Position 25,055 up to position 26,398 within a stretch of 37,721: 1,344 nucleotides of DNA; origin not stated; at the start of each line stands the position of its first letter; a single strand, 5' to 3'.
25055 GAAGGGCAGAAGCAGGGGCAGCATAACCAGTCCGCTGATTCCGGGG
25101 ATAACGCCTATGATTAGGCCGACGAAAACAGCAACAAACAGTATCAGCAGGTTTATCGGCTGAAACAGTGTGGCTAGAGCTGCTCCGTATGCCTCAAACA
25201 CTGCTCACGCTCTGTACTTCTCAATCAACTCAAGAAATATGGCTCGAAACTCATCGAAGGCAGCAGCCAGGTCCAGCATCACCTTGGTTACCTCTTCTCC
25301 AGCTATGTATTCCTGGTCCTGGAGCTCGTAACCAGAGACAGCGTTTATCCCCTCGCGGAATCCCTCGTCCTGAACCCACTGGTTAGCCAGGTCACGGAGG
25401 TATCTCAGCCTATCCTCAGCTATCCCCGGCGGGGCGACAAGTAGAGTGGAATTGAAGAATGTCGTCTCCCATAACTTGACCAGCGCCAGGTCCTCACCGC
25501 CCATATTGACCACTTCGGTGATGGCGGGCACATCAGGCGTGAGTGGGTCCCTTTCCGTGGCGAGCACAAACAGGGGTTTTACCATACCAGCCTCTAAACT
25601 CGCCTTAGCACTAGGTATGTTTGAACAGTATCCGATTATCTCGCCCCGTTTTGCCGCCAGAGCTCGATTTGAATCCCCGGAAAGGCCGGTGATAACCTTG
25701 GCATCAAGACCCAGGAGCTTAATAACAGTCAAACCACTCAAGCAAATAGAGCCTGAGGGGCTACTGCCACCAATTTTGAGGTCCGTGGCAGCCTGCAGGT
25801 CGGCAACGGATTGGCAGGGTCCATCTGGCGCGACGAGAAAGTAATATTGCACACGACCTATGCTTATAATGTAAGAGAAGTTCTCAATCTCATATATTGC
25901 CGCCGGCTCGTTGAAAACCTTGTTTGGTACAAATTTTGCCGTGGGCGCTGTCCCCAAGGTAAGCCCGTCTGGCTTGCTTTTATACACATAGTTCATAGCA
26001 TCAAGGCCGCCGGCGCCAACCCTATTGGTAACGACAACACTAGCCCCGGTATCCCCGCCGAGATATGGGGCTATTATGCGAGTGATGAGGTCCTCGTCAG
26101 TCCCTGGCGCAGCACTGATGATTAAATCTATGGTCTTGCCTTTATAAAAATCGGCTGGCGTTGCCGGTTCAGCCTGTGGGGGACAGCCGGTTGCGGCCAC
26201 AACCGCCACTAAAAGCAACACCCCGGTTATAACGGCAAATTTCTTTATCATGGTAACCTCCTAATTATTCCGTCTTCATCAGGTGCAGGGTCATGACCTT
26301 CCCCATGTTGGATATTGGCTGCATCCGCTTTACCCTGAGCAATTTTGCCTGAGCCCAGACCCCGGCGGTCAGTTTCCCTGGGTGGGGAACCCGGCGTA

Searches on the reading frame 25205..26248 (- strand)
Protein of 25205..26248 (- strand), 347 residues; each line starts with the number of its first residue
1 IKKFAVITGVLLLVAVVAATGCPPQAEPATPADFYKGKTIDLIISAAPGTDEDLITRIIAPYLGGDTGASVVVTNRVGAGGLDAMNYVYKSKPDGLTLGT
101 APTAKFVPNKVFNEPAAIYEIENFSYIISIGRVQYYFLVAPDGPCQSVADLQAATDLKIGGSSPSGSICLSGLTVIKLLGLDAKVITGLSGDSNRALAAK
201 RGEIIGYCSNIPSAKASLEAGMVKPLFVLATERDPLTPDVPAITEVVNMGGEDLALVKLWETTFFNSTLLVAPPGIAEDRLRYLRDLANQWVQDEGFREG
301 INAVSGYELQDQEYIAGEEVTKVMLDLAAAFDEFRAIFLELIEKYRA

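Call 14: search_protein_families(library=pfam, proteins=[window:25205-26248:-], max_evalue=0.001)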
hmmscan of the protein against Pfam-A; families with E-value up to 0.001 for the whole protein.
window:25205-26248:- (347 aa): 1 family
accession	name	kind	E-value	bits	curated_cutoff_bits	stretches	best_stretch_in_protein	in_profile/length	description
PF03401.19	TctC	-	1.6e-15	57.8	27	1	57-250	3-199/274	Tripartite tricarboxylate transporter family receptor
